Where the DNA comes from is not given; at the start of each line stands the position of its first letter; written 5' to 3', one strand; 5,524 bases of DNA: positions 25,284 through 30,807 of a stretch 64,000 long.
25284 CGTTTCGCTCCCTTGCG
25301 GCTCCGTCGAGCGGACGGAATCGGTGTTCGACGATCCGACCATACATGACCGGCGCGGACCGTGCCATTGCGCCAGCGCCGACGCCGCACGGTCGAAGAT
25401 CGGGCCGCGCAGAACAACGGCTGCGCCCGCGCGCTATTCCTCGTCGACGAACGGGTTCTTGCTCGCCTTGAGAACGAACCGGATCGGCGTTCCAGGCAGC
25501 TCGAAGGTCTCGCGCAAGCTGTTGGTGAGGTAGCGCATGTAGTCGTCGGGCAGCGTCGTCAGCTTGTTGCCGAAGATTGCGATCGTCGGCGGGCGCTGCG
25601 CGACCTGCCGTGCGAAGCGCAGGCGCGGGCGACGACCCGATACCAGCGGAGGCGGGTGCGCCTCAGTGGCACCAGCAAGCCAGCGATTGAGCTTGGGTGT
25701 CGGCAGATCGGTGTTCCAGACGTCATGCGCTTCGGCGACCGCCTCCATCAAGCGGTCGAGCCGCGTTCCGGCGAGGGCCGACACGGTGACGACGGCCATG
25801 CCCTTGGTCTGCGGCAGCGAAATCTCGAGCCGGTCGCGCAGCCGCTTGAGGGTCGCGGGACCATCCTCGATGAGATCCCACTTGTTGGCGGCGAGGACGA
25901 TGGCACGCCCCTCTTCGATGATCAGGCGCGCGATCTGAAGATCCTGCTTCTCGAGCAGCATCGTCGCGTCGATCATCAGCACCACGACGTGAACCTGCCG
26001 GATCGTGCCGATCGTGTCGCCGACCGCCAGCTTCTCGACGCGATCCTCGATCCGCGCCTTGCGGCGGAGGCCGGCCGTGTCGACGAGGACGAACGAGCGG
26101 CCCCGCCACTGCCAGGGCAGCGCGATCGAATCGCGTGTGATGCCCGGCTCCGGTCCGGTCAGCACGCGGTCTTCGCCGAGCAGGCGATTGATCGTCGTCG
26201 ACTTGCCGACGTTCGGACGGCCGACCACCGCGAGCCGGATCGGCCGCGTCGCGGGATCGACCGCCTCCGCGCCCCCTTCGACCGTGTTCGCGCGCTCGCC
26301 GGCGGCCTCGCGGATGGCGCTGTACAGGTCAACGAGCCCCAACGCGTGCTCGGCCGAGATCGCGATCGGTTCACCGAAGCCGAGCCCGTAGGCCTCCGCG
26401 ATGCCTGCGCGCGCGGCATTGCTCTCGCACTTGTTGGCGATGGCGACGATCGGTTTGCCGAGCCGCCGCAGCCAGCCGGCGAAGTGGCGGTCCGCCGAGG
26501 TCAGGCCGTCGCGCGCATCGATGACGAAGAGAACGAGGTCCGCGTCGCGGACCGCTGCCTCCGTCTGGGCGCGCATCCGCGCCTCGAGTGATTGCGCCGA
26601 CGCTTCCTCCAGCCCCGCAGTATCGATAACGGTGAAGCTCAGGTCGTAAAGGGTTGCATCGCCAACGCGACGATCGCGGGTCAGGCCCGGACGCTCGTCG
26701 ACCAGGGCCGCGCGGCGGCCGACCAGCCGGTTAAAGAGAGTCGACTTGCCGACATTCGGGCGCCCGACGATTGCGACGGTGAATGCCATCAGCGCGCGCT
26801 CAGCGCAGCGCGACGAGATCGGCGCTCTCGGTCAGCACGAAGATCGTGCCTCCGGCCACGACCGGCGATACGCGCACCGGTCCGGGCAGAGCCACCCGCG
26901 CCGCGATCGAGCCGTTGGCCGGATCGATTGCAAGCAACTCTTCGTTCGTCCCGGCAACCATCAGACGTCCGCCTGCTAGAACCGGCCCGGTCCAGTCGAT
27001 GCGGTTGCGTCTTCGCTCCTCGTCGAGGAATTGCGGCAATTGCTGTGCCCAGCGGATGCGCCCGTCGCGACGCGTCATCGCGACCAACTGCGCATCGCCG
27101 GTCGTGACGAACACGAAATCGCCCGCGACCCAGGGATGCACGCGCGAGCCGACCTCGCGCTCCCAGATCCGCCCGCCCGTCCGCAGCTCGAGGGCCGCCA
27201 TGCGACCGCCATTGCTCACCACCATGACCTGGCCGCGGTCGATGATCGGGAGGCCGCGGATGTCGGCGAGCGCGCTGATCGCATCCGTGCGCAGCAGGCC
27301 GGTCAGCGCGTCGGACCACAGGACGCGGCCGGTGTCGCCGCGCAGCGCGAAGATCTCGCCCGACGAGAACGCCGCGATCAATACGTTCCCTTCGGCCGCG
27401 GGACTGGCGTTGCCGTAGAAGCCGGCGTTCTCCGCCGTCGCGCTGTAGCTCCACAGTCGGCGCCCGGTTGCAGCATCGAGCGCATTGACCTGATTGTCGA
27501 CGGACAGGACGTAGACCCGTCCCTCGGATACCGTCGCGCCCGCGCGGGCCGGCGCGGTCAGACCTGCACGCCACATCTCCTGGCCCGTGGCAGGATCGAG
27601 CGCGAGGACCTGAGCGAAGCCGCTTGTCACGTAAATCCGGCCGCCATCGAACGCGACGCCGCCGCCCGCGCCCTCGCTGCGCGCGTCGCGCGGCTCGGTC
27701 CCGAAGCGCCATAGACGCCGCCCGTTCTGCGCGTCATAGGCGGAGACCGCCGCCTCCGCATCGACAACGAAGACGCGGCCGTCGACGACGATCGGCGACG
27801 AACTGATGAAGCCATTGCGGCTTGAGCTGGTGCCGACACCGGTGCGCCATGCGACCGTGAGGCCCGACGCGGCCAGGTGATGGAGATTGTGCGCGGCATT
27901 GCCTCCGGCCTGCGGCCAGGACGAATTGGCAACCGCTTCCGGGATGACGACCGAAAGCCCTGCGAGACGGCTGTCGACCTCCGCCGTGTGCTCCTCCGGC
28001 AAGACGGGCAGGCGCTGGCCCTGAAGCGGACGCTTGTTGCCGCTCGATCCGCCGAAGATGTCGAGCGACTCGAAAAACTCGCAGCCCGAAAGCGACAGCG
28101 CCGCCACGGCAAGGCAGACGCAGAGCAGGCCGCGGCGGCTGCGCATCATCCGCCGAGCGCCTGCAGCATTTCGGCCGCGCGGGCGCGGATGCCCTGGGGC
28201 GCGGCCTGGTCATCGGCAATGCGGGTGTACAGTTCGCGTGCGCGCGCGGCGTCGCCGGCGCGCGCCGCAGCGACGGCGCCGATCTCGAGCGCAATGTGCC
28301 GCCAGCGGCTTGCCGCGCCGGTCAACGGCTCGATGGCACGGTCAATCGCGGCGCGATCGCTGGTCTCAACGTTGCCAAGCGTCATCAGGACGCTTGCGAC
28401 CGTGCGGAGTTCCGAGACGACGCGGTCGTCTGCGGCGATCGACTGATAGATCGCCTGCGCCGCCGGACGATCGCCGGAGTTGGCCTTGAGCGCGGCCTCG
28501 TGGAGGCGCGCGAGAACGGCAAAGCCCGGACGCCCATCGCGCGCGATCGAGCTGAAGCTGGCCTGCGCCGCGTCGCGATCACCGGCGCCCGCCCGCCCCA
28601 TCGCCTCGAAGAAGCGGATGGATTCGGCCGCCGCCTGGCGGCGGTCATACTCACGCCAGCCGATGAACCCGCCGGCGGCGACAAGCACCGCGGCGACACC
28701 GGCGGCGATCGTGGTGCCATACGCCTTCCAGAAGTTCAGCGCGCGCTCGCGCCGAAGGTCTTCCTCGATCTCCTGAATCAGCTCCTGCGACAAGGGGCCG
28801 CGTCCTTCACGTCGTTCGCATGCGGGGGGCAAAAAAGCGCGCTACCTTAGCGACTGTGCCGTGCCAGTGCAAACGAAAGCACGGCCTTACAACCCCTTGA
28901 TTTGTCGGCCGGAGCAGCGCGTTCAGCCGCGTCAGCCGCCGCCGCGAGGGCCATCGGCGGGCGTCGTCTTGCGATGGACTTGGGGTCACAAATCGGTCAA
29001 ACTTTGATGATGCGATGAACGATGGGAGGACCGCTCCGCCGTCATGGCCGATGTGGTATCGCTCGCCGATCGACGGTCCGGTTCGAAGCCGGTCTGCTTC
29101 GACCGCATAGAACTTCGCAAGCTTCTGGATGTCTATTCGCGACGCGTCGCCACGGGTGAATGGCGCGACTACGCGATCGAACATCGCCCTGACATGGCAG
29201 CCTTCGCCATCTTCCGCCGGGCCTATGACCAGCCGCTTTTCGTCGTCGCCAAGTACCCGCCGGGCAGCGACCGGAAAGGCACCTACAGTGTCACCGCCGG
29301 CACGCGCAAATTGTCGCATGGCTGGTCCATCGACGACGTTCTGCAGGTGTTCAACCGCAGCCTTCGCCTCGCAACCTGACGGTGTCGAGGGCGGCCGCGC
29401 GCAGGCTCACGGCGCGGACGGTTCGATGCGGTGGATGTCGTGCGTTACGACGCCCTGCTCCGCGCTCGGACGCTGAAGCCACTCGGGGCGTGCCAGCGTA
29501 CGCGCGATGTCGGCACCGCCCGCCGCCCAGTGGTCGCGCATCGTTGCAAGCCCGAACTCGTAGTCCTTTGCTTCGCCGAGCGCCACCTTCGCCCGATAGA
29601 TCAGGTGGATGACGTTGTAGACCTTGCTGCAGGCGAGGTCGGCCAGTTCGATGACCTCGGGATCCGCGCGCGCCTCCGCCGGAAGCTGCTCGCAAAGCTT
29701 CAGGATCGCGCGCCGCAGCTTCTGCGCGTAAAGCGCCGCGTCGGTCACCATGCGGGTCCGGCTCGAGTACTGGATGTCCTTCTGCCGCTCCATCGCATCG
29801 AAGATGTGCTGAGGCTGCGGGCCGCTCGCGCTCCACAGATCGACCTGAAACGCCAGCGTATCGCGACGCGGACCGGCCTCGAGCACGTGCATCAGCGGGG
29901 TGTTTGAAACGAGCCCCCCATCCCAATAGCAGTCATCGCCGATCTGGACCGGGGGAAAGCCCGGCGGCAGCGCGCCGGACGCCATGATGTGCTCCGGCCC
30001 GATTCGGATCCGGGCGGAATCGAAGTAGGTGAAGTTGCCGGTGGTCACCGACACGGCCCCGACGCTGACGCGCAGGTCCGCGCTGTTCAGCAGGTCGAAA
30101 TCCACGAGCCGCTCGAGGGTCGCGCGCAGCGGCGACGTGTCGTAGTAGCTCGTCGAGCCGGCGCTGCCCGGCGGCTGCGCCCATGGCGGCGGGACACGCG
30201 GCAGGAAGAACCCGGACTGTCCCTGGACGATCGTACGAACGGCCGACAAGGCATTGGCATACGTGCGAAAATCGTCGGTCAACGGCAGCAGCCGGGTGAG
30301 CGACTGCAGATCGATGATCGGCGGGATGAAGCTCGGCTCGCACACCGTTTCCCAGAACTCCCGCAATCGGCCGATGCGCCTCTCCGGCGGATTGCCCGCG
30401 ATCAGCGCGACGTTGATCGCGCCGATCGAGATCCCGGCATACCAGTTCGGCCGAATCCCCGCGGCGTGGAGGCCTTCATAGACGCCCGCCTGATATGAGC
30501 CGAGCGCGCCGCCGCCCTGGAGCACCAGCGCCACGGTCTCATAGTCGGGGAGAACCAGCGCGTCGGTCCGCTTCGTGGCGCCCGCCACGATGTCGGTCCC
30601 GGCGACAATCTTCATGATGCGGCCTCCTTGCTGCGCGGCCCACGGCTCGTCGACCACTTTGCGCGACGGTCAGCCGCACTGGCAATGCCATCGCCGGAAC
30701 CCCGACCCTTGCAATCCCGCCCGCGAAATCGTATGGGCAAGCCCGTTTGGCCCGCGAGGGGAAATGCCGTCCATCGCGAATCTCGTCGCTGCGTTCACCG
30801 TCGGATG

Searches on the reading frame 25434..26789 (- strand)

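Call 12: search_protein_families(library=pfam, proteins=[window:25434-26789:-])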
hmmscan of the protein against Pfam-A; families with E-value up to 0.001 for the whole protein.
window:25434-26789:- (451 aa): 15 families
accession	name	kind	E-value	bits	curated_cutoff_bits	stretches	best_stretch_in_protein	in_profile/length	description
PF01926.29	MMR_HSR1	-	9.6e-55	184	21.9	2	4-120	1-113/113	50S ribosome-binding GTPase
PF14714.11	KH_dom-like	-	8.1e-28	97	27.3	1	363-441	3-81/81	KH-domain-like of EngA bacterial GTPase enzymes, C-terminal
PF02421.24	FeoB_N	-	1.7e-25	89.8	27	2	4-94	2-90/156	Ferrous iron transport protein B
PF00009.33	GTP_EFTU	-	1.5e-20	74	26.5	2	186-353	6-184/188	Elongation factor Tu GTP binding domain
PF04548.22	AIG1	-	1.5e-14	54.3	27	2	185-289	2-106/212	AIG1 family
PF00350.29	Dynamin_N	-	2e-13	51.2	27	0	186-219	1-33/168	Dynamin family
PF03193.22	RsgA_GTPase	-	1.6e-07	31.8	30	0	4-62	108-170/174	RsgA GTPase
PF13401.12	AAA_22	-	3.1e-07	31.2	27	0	5-101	8-98/130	AAA domain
PF08477.19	Roc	-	3.3e-06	27.8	27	0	5-121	2-118/119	Ras of Complex, Roc, domain of DAPkinase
PF00071.28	Ras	-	3.5e-06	27.1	21.6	0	5-127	2-120/162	Ras family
PF00025.27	Arf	-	1.1e-05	25.4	22.3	0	181-353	12-172/174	ADP-ribosylation factor family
PF03308.22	MeaB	-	0.0001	21.9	23.1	0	177-204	27-54/273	Methylmalonyl Co-A mutase-associated GTPase MeaB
PF05621.17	TniB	-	0.0003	20.7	22.4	0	179-274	31-126/189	Bacterial TniB protein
PF13479.12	AAA_24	-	0.00037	20.8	27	0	4-91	4-71/195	AAA domain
PF00005.33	ABC_tran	-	0.00079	20.5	25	0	4-25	13-34/137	ABC transporter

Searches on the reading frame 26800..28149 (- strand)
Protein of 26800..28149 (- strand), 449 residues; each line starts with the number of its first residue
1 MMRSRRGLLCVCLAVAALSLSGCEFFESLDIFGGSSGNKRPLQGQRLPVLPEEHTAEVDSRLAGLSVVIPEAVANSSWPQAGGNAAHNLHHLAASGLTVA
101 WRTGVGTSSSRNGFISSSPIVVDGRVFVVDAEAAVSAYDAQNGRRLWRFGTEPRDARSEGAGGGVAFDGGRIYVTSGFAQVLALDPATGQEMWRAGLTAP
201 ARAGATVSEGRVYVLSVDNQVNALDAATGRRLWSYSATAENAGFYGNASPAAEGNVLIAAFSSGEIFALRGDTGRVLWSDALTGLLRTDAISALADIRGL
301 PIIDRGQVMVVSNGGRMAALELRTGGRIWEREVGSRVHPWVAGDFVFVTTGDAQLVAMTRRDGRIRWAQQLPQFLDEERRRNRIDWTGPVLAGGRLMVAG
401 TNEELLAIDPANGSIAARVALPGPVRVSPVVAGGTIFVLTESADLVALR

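Call 12: search_protein_families(library=pfam, proteins=[window:26800-28149:-])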
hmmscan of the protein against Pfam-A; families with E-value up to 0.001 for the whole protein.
window:26800-28149:- (449 aa): 4 families
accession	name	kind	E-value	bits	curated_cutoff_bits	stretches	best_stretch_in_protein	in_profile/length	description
PF13360.13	PQQ_2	-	1.2e-72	244.8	27.6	3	160-369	24-233/233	Outer membrane protein assembly factor BamB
PF01011.28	PQQ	-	1.9e-27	96.6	26.7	3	95-157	25-91/595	Glucose/ethanol/alcohol dehydrogenase, beta-propeller domain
PF13570.13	Beta-prop_ACSF4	-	2.9e-23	83.2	133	2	115-282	5-173/329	Beta-alanine-activating enzyme, beta-propeller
PF25293.1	Beta-prop_EMC1_N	-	1.8e-06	28.2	34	0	172-283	34-148/219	EMC1 N-terminal beta-propeller domain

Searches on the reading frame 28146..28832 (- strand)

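Call 12: search_protein_families(library=pfam, proteins=[window:28146-28832:-])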
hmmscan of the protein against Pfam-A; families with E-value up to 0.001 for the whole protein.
window:28146-28832:- (228 aa): 1 family
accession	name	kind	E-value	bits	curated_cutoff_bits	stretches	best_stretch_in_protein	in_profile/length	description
PF09976.15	TPR_21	-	1.8e-14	54.4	25.5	1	33-211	2-178/193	Tetratricopeptide repeat-like domain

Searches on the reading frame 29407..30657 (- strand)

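Call 12: search_protein_families(library=pfam, proteins=[window:29407-30657:-])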
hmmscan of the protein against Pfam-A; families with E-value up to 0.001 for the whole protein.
window:29407-30657:- (416 aa): 2 families
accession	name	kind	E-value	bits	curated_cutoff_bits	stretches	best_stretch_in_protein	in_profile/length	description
PF12536.13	DUF3734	-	3.5e-34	117.7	22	1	295-399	1-105/106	Patatin phospholipase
PF01734.28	Patatin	-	1e-28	101.3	27.7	1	44-257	1-189/191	Patatin-like phospholipase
